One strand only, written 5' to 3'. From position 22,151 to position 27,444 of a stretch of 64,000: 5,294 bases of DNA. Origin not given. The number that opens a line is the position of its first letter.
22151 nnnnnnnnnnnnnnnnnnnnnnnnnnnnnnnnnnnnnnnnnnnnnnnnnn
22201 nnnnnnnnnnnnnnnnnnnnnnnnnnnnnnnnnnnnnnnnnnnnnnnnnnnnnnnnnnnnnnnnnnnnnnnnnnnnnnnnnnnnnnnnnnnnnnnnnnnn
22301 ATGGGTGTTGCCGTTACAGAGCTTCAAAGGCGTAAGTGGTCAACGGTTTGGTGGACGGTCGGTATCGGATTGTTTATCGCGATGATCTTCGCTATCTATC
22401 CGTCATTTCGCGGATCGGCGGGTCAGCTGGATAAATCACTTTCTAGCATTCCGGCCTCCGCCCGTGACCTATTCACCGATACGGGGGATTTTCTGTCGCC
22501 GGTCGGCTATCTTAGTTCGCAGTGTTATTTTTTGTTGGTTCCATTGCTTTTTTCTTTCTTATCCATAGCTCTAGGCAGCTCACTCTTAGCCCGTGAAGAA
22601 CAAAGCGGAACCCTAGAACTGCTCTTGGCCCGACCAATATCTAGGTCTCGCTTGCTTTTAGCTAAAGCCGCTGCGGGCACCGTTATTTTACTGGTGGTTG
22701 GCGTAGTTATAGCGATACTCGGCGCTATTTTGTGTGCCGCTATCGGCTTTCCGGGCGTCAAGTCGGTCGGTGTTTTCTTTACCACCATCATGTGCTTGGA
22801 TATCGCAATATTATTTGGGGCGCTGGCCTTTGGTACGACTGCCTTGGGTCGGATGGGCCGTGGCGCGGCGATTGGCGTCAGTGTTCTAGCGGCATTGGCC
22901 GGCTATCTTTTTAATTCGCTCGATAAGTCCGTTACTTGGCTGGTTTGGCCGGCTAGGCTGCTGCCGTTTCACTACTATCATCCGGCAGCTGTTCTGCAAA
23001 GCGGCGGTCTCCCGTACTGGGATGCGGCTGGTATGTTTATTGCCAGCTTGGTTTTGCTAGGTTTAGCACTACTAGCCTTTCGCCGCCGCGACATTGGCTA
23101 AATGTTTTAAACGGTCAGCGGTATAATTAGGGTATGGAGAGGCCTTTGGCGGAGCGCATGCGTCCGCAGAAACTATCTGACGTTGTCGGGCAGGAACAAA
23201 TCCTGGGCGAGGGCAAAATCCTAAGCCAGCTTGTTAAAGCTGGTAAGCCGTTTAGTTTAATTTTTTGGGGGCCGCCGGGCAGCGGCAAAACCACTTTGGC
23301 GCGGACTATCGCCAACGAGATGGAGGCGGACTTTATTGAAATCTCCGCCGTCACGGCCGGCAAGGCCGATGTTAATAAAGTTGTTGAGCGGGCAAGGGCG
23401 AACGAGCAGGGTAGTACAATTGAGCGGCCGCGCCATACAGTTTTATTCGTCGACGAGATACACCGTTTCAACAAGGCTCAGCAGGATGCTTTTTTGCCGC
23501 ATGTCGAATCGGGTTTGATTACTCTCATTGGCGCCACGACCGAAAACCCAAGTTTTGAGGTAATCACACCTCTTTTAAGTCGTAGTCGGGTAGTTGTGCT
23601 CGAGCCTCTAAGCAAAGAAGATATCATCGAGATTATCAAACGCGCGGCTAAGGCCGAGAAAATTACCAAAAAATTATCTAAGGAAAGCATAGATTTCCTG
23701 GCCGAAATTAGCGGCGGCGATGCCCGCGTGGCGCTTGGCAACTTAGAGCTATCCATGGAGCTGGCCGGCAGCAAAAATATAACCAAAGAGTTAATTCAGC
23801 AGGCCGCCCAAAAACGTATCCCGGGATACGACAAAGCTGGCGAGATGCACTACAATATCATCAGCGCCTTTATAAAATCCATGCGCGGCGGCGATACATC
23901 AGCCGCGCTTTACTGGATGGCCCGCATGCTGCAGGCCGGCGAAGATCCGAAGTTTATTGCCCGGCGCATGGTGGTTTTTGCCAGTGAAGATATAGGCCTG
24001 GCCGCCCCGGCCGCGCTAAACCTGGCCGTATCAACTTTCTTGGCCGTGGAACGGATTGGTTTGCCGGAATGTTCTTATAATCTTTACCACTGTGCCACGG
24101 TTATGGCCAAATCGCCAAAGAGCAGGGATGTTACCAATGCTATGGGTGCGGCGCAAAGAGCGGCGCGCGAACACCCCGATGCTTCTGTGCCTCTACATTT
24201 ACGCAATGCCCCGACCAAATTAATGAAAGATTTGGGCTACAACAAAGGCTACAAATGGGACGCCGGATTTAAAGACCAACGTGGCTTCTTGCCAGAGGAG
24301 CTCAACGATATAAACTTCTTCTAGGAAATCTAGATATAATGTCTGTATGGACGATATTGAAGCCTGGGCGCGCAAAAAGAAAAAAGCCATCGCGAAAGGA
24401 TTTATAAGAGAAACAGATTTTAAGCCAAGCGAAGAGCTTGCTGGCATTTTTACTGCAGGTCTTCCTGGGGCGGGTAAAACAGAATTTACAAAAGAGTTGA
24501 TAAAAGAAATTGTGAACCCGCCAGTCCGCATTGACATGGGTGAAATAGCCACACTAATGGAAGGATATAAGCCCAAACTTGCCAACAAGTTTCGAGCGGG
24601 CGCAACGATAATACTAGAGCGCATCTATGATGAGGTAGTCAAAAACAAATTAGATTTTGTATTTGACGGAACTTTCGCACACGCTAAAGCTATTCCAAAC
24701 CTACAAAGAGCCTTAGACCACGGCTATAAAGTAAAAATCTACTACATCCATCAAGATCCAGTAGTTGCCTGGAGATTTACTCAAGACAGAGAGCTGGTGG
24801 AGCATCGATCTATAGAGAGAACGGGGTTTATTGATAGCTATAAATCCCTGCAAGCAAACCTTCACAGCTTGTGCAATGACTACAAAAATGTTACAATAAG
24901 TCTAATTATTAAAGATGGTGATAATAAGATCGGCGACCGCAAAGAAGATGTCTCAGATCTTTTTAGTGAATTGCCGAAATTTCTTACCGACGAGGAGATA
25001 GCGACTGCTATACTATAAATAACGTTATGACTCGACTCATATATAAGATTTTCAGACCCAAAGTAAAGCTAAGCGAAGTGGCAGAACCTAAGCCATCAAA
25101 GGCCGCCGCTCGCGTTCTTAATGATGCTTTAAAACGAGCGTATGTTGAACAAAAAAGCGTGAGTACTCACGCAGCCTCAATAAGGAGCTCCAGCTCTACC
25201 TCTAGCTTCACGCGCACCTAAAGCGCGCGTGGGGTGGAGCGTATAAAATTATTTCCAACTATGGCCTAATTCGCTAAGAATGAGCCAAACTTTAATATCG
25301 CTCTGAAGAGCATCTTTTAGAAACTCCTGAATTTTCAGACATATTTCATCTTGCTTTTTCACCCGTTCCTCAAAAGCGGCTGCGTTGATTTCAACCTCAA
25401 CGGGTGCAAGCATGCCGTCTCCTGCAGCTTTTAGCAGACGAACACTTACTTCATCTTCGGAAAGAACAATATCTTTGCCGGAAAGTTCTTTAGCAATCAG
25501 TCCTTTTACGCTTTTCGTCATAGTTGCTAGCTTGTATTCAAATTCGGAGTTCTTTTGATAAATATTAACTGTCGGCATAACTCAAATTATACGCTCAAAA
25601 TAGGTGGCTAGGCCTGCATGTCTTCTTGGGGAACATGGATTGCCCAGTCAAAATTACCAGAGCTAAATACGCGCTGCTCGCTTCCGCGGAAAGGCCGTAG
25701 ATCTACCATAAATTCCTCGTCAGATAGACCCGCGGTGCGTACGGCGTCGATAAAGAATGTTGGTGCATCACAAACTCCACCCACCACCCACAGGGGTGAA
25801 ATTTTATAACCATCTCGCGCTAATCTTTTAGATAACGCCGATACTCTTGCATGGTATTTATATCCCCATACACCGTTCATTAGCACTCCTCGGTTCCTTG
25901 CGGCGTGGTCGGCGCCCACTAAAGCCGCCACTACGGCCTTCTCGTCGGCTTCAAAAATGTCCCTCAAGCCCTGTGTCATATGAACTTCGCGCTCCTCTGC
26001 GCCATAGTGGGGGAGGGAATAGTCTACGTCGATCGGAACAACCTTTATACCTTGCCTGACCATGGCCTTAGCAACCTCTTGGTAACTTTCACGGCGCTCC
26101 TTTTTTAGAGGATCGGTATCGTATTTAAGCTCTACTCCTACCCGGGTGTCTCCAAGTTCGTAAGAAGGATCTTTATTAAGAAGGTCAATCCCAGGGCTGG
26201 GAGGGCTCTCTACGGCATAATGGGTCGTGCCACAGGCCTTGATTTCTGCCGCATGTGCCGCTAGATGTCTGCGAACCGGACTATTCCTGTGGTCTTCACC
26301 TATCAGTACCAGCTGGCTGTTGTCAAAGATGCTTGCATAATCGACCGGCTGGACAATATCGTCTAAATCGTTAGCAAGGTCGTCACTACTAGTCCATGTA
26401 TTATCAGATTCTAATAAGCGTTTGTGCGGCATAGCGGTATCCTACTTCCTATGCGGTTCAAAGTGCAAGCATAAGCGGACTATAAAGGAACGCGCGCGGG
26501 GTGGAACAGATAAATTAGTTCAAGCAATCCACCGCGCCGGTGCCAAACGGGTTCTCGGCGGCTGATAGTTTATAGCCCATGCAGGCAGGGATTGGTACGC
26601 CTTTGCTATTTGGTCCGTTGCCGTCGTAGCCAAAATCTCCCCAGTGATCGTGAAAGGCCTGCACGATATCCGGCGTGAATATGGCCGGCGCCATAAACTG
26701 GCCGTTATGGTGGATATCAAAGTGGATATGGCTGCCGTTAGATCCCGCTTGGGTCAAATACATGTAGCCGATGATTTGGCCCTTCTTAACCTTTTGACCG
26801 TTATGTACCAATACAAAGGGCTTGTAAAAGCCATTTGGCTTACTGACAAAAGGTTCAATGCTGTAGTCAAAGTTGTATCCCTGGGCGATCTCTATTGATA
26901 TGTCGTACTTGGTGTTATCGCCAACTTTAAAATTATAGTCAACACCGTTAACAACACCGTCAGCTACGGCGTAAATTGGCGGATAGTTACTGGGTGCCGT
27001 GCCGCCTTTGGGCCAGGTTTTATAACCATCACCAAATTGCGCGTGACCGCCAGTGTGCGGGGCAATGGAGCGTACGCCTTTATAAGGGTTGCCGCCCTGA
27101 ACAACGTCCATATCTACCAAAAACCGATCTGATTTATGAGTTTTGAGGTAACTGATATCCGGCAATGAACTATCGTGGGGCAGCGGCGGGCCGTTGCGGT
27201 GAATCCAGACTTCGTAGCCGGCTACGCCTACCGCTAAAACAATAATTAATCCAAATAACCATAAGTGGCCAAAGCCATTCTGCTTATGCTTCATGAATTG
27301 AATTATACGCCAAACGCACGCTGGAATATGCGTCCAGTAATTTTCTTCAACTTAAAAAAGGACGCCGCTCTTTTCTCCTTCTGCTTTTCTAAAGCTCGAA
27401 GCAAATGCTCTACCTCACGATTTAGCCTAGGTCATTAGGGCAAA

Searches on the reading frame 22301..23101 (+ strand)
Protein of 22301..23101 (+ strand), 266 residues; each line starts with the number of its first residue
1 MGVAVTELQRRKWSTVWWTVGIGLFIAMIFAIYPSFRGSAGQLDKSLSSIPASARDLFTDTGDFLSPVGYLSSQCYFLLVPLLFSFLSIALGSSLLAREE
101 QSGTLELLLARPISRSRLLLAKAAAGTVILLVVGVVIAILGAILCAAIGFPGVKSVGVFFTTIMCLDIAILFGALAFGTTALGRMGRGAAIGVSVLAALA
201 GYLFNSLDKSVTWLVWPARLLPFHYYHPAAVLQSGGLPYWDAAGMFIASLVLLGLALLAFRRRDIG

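Call 44: search_protein_families(library=pfam, proteins=[window:22301-23101:+], max_evalue=0.001)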
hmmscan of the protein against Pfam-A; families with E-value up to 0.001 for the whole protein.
window:22301-23101:+ (266 aa): 6 families
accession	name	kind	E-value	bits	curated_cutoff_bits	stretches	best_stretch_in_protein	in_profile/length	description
PF12679.13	ABC2_membrane_2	-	3.5e-19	69.6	27.2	1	3-264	3-282/283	ABC-2 family transporter protein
PF12730.13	ABC2_membrane_4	-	5.5e-13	49.7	27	1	7-193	5-169/179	ABC-2 family transporter protein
PF12698.13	ABC2_membrane_3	-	4.6e-07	29.7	31.6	1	73-259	162-343/347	ABC-2 family transporter protein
PF01061.29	ABC2_membrane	-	1.6e-06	28.3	26.9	1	11-226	16-202/211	ABC-2 type transporter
PF06182.17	ABC2_membrane_6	-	5.5e-06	26.8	22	1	69-262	23-220/229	ABC-2 family transporter protein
PF13346.12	ABC2_membrane_5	-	0.00015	21.8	25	1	79-208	38-165/205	ABC-2 family transporter protein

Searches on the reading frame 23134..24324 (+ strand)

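Call 44: search_protein_families(library=pfam, proteins=[window:23134-24324:+], max_evalue=0.001)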
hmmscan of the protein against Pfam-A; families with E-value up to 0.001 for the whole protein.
window:23134-24324:+ (396 aa): 21 families
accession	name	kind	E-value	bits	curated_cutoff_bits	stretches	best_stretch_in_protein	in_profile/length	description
PF12002.13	MgsA_C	-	4.3e-50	170.3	27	1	252-395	1-147/167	MgsA AAA+ ATPase C terminal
PF16193.11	AAA_assoc_2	-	2e-23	82.9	34.3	1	180-251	6-81/81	AAA C-terminal domain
PF00004.35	AAA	-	1.2e-17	65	21.2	1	42-152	1-124/131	ATPase family associated with various cellular activities (AAA)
PF05496.18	RuvB_N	-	3.4e-14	53.3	27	1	9-131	1-115/159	Holliday junction DNA helicase RuvB P-loop domain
PF01078.27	Mg_chelatase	-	2.6e-07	30.7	20.3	1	14-73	2-60/207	Magnesium chelatase, subunit ChlI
PF13191.12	AAA_16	-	2.8e-06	28.4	32.6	0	34-76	19-58/167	AAA ATPase domain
PF07724.20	AAA_2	-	1e-05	26.1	27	1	41-130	5-105/166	AAA domain (Cdc48 subfamily)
PF13173.12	AAA_14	-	1.6e-05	25.4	27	1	43-162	6-126/129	AAA domain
PF13401.12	AAA_22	-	3.1e-05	24.7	27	0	42-78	8-48/130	AAA domain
PF00158.32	Sigma54_activat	-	5.5e-05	23.4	20.2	0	39-138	22-131/168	Sigma-54 interaction domain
PF07728.20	AAA_5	-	0.0001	22.8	22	1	42-126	2-92/139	AAA domain (dynein-related subfamily)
PF06068.19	TIP49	-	0.0001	22.1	23.8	1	14-85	23-98/347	TIP49 P-loop domain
PF22703.2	Cdc6_lid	-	0.00026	21.2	27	1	179-225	15-67/68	Cdc6 AAA+ ATPase-type lid domain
PF01637.24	ATPase_2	-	0.00035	20.9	33.2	0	30-98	11-76/225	ATPase domain predominantly from Archaea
PF20720.3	nSTAND3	-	0.00037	20.7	27.2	1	42-83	20-60/155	Novel STAND NTPase 3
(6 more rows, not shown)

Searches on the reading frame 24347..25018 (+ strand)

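Call 44: search_protein_families(library=pfam, proteins=[window:24347-25018:+], max_evalue=0.001)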
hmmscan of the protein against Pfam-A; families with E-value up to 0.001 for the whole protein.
window:24347-25018:+ (223 aa): 2 families
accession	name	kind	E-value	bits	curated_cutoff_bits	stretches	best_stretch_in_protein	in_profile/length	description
PF06414.18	Zeta_toxin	-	8.7e-23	81.2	22.3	1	28-195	13-193/199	Zeta toxin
PF13671.12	AAA_33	-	1.7e-07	32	27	1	34-151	2-121/143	AAA domain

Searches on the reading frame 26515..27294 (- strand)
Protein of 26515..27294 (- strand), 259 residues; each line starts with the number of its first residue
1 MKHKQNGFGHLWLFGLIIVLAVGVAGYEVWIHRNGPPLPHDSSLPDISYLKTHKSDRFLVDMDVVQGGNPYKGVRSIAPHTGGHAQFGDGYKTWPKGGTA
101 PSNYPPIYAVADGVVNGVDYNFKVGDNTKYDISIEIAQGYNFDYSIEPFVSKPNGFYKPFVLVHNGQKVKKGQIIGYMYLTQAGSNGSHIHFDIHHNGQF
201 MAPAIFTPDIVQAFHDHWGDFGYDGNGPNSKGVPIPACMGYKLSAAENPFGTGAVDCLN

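Call 44: search_protein_families(library=pfam, proteins=[window:26515-27294:-], max_evalue=0.001)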
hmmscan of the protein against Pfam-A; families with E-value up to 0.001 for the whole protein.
window:26515-27294:- (259 aa): 1 family
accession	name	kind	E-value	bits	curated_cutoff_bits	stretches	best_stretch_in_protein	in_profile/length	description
PF01551.29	Peptidase_M23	-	2e-10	41.2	28.7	1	105-203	14-96/96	Peptidase family M23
